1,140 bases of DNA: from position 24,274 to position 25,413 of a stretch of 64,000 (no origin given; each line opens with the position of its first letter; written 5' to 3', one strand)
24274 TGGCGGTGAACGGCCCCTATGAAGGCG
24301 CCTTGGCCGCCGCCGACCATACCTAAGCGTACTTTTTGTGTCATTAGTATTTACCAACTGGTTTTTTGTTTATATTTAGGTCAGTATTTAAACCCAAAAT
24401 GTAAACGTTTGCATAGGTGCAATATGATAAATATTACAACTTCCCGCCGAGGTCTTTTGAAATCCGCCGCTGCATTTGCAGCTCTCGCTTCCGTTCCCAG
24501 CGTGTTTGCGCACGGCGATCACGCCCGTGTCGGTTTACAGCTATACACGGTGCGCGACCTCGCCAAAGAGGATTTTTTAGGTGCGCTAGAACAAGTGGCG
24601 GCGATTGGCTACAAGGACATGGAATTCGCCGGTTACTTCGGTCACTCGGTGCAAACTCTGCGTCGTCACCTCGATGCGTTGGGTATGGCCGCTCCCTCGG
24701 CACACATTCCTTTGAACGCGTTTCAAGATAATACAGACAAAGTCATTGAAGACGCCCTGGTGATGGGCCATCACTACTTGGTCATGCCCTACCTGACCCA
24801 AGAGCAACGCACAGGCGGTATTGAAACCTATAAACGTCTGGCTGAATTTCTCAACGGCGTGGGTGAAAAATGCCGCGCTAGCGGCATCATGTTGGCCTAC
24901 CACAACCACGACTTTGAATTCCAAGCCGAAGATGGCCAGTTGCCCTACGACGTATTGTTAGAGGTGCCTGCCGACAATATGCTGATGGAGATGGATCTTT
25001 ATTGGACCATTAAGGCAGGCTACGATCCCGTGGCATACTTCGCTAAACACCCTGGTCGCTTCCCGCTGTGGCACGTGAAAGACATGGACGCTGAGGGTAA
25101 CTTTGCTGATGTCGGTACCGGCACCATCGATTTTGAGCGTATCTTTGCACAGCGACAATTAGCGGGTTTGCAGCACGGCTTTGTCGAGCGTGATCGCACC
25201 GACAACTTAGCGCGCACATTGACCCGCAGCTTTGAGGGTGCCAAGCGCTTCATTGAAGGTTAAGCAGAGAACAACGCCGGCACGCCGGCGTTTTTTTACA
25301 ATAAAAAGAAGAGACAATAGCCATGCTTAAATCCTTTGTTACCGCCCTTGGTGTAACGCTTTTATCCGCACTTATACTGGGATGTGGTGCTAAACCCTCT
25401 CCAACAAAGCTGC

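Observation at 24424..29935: Two paralogous xylose-isomerase-like TIM-barrel proteins carry twin-arginine signals and flank the GH78 rhamnosidase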

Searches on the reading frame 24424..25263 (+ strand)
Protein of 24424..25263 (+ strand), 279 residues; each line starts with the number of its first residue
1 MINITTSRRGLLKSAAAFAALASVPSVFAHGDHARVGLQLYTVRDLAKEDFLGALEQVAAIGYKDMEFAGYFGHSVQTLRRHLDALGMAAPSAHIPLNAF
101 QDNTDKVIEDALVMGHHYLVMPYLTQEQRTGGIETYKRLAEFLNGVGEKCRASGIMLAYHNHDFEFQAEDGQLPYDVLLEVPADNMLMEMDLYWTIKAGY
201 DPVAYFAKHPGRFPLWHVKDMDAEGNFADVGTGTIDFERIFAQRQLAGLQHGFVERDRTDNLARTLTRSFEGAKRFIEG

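Call 4: search_protein_families(library=pfam, proteins=[window:24424-25263:+])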
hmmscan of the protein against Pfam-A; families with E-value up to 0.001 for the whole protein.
window:24424-25263:+ (279 aa): 1 family
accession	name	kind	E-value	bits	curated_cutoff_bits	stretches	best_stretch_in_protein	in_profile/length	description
PF01261.30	AP_endonuc_2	-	8e-14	52.4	31.1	1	56-242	2-214/249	Xylose isomerase-like TIM barrel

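Call 8: search_solved_structures(query=window:24424-25263:+, max_evalue=0.01, show_alignments=2)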
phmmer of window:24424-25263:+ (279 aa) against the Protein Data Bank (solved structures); distinct sequences matched with E-value up to 0.01: 6.
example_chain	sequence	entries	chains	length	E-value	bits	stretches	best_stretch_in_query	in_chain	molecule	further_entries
8tcd_B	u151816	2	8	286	9.4e-31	110.7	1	35-258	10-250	Sugar phosphate isomerase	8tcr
8tcs_D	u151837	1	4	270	1.1e-30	110.4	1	36-258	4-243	Xylose isomerase-like TIM barrel domain-containing protein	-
8bvk_A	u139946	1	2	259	2.9e-26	95.9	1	36-259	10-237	Xylose isomerase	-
8tct_A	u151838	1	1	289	2.4e-24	89.7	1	36-255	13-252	Sugar phosphate isomerase/epimerase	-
3l23_A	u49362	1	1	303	1.7e-17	67.2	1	170-259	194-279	Sugar phosphate isomerase/epimerase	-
3obe_A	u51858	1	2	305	7.7e-15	58.5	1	181-271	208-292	Sugar phosphate isomerase/epimerase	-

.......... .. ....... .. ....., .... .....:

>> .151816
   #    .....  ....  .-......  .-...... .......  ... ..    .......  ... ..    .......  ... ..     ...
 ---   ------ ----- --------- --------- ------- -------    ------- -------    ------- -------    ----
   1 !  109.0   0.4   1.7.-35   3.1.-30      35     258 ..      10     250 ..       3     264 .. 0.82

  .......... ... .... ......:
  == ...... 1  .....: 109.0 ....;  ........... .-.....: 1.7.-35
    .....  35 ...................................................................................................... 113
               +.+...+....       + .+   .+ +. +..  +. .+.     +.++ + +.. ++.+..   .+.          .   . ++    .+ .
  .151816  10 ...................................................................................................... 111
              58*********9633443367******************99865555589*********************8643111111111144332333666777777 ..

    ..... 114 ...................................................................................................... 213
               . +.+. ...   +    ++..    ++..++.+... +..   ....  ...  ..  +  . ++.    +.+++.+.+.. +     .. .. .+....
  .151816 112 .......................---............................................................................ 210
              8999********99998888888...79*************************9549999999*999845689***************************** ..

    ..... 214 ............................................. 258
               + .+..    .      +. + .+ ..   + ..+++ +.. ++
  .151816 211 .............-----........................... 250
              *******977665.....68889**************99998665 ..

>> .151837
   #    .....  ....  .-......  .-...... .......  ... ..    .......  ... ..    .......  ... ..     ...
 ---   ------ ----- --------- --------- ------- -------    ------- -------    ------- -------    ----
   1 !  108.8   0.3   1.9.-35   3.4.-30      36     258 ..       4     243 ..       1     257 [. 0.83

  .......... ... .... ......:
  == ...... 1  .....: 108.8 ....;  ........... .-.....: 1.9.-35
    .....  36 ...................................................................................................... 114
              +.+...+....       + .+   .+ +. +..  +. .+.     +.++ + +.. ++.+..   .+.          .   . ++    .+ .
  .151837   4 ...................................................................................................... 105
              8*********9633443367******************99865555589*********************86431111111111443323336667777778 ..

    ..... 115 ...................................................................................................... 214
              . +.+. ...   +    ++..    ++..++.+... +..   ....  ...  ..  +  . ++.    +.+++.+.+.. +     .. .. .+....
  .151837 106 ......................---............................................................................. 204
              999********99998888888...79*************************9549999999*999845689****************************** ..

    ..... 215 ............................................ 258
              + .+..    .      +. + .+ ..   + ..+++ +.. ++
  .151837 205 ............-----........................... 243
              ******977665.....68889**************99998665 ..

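Call 10: search_protein_families(library=ncbifam, proteins=[window:24424-25263:+], max_evalue=0.001)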
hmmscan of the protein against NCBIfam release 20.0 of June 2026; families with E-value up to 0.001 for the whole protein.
window:24424-25263:+ (279 aa): 1 family
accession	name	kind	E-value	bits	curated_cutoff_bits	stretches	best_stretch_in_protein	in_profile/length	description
TIGR04379.1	myo_inos_iolE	equivalog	2e-10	40.7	290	1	134-221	126-212/290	myo-inosose-2 dehydratase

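Call 18: list_cluster_members(proteins=[window:24424-25263:+, window:24292-25263:+, window:28985-29935:+, window:28943-29935:+, window:20704-21942:-, window:10831-12522:-, window:10226-10831:-, window:29939-31420:+, window:25323-28886:+, window:23205-24344:-])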
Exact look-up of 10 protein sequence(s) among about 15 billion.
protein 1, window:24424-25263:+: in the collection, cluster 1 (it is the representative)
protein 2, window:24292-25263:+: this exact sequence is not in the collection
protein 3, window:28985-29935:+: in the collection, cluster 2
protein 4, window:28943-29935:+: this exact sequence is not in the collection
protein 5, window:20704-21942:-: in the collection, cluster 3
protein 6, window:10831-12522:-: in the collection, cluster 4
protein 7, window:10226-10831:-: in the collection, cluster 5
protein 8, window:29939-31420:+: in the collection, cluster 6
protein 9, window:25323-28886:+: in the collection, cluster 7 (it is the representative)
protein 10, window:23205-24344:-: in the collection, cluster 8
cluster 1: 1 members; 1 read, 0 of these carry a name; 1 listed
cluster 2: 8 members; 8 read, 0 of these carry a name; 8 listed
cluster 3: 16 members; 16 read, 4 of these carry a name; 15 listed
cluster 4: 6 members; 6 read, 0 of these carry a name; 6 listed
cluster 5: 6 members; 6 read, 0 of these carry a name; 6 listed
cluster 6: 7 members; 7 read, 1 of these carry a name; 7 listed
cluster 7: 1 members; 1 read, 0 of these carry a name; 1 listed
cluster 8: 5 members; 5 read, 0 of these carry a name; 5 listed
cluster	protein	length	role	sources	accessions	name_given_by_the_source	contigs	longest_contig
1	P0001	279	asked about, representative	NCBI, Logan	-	-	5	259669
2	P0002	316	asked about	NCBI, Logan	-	-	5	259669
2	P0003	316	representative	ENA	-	-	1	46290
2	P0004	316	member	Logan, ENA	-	-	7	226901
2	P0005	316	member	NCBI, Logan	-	-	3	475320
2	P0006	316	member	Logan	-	-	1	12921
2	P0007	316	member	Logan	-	-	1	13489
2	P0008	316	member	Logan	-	-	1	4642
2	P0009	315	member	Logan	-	-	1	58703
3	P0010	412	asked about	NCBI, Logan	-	-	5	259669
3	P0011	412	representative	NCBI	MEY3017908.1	MAG: hypothetical protein RL336_1043 [Pseudomonadota bacterium]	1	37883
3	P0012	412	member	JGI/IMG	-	sugar phosphate isomerase/epimerase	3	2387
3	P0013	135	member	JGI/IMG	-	hypothetical protein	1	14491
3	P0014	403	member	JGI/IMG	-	sugar phosphate isomerase/epimerase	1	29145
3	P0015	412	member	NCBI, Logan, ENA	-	-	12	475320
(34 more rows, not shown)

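Call 19: find_homologous_proteins(query=window:24424-25263:+, max_evalue=1e-10)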
Query window:24424-25263:+ (279 aa): 7108 proteins with E <= 1e-10 among 8000 candidates; the best 120 are listed.
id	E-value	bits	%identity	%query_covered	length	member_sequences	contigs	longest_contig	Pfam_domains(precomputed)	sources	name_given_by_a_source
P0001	6.0e-186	634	100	100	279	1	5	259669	PF01261.31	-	-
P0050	9.9e-175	598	93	100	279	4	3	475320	PF01261.31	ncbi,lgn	-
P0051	9.2e-173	591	92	100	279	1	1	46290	PF01261.31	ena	-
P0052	7.9e-171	585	91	100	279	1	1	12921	PF01261.31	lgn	-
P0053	1.5e-139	482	76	99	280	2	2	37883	PF01261.31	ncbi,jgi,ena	ncbi:MAG: hypothetical protein RL336_1040 [Pseudomonadota bacterium]|jgi:sugar phosphate isomerase/e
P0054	2.2e-139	482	74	100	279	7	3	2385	PF01261.31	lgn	-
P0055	2.6e-135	468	73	100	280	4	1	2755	PF01261.31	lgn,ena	-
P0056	7.1e-135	467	76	93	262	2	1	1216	PF01261.31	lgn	-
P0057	3.7e-131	455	70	99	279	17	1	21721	PF01261.31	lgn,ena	-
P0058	5.8e-114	398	63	100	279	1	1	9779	PF01261.31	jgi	-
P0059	2.9e-109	383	61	100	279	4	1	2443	PF01261.31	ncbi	-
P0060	1.8e-99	351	57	98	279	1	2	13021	PF01261.31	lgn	-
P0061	3.6e-93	330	55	96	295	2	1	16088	PF01261.31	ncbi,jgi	ncbi:MAG: sugar phosphate isomerase/epimerase [Paraglaciecola sp.]|jgi:sugar phosphate isomerase/epi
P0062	4.0e-93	330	54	99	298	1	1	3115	PF01261.31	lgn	-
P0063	4.8e-93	330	55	96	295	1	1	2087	PF01261.31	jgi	jgi:sugar phosphate isomerase/epimerase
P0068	1.0e-91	325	55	98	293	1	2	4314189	PF01261.31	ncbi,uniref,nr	ncbi:sugar phosphate isomerase/epimerase [Alteromonas pelagimontana]|uniref:Sugar phosphate isomeras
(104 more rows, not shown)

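Call 20: find_encoding_contigs(protein=P0001, flank=10000, max_places=3)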
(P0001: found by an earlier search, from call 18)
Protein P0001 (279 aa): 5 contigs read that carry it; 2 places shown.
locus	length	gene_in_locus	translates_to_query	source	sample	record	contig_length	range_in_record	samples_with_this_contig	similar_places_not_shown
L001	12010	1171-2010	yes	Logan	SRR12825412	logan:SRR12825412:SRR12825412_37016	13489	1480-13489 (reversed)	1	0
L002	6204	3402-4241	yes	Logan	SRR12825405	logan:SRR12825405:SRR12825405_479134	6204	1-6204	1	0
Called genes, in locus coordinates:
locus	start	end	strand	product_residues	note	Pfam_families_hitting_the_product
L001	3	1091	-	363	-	?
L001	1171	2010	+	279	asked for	PF01261:AP_endonuc_2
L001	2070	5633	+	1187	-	PF25788:Ig_Rha78A_N, PF08531:Bac_rhamnosid_N, PF05592:Bac_rhamnosid, PF17389:Bac_rhamnosid6H, PF17390:Bac_rhamnosid_C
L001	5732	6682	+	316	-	PF01261:AP_endonuc_2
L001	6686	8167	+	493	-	PF07632:Sde182_NH-like, PF21027:Sde0182_C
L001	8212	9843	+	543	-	PF00135:COesterase, PF20434:BD-FAE, PF07859:Abhydrolase_3 (weak), PF00135:COesterase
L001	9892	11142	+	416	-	PF07690:MFS_1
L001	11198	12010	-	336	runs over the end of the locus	PF00356:LacI, PF00532:Peripla_BP_1, PF13407:Peripla_BP_4, PF13377:Peripla_BP_3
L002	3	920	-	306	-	?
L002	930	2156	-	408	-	PF01306:LacY_symp, PF03825:Nuc_H_symport, PF07690:MFS_1, PF12832:MFS_1_like, PF07690:MFS_1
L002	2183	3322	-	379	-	PF01408:GFO_IDH_MocA, PF02894:GFO_IDH_MocA_C, PF22725:GFO_IDH_MocA_C3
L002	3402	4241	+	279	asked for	PF01261:AP_endonuc_2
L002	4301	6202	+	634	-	?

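Call 21: find_encoding_contigs(protein=P0068, flank=10000, max_places=2)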
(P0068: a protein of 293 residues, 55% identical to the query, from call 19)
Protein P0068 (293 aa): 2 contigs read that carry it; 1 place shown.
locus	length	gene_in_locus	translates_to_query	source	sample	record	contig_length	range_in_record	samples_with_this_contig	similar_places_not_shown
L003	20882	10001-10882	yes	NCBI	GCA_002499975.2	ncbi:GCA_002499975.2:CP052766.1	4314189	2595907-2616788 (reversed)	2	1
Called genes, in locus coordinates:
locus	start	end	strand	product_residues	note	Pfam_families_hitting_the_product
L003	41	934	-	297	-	PF00892:EamA, PF01027:Bax1-I (faint), PF00892:EamA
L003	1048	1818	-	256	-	PF06439:3keto-disac_hyd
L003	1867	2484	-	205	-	PF13618:Gluconate_2-dh3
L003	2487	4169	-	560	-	PF00732:GMC_oxred_N, PF01266:DAO (faint), PF05199:GMC_oxred_C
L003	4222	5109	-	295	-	PF01261:AP_endonuc_2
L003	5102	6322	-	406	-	PF01306:LacY_symp, PF03825:Nuc_H_symport, PF07690:MFS_1, PF12832:MFS_1_like, PF07690:MFS_1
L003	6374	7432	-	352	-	PF01261:AP_endonuc_2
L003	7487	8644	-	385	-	PF01408:GFO_IDH_MocA, PF02894:GFO_IDH_MocA_C, PF22725:GFO_IDH_MocA_C3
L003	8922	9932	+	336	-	PF00356:LacI, PF00532:Peripla_BP_1, PF13407:Peripla_BP_4, PF13377:Peripla_BP_3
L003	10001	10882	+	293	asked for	PF01261:AP_endonuc_2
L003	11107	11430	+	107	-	PF11872:DUF3392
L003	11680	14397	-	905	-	PF00330:Aconitase, PF00694:Aconitase_C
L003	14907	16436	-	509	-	PF01204:Trehalase, PF22422:MGH1-like_GH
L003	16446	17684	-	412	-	PF07690:MFS_1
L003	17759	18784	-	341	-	PF00356:LacI, PF00532:Peripla_BP_1, PF13407:Peripla_BP_4, PF13377:Peripla_BP_3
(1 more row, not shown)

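Call 29: search_solved_structures(query=window:24424-25263:+, max_evalue=0.001, show_alignments=4)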
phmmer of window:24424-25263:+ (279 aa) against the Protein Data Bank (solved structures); distinct sequences matched with E-value up to 0.001: 6.
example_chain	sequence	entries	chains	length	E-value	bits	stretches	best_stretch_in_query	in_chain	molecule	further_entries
8tcd_B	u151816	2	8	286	9.4e-31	110.7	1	35-258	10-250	Sugar phosphate isomerase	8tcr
8tcs_D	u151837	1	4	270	1.1e-30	110.4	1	36-258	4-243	Xylose isomerase-like TIM barrel domain-containing protein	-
8bvk_A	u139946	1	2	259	2.9e-26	95.9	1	36-259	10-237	Xylose isomerase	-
8tct_A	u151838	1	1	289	2.4e-24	89.7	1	36-255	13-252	Sugar phosphate isomerase/epimerase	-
3l23_A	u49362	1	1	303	1.7e-17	67.2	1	170-259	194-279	Sugar phosphate isomerase/epimerase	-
3obe_A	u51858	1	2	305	7.7e-15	58.5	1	181-271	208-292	Sugar phosphate isomerase/epimerase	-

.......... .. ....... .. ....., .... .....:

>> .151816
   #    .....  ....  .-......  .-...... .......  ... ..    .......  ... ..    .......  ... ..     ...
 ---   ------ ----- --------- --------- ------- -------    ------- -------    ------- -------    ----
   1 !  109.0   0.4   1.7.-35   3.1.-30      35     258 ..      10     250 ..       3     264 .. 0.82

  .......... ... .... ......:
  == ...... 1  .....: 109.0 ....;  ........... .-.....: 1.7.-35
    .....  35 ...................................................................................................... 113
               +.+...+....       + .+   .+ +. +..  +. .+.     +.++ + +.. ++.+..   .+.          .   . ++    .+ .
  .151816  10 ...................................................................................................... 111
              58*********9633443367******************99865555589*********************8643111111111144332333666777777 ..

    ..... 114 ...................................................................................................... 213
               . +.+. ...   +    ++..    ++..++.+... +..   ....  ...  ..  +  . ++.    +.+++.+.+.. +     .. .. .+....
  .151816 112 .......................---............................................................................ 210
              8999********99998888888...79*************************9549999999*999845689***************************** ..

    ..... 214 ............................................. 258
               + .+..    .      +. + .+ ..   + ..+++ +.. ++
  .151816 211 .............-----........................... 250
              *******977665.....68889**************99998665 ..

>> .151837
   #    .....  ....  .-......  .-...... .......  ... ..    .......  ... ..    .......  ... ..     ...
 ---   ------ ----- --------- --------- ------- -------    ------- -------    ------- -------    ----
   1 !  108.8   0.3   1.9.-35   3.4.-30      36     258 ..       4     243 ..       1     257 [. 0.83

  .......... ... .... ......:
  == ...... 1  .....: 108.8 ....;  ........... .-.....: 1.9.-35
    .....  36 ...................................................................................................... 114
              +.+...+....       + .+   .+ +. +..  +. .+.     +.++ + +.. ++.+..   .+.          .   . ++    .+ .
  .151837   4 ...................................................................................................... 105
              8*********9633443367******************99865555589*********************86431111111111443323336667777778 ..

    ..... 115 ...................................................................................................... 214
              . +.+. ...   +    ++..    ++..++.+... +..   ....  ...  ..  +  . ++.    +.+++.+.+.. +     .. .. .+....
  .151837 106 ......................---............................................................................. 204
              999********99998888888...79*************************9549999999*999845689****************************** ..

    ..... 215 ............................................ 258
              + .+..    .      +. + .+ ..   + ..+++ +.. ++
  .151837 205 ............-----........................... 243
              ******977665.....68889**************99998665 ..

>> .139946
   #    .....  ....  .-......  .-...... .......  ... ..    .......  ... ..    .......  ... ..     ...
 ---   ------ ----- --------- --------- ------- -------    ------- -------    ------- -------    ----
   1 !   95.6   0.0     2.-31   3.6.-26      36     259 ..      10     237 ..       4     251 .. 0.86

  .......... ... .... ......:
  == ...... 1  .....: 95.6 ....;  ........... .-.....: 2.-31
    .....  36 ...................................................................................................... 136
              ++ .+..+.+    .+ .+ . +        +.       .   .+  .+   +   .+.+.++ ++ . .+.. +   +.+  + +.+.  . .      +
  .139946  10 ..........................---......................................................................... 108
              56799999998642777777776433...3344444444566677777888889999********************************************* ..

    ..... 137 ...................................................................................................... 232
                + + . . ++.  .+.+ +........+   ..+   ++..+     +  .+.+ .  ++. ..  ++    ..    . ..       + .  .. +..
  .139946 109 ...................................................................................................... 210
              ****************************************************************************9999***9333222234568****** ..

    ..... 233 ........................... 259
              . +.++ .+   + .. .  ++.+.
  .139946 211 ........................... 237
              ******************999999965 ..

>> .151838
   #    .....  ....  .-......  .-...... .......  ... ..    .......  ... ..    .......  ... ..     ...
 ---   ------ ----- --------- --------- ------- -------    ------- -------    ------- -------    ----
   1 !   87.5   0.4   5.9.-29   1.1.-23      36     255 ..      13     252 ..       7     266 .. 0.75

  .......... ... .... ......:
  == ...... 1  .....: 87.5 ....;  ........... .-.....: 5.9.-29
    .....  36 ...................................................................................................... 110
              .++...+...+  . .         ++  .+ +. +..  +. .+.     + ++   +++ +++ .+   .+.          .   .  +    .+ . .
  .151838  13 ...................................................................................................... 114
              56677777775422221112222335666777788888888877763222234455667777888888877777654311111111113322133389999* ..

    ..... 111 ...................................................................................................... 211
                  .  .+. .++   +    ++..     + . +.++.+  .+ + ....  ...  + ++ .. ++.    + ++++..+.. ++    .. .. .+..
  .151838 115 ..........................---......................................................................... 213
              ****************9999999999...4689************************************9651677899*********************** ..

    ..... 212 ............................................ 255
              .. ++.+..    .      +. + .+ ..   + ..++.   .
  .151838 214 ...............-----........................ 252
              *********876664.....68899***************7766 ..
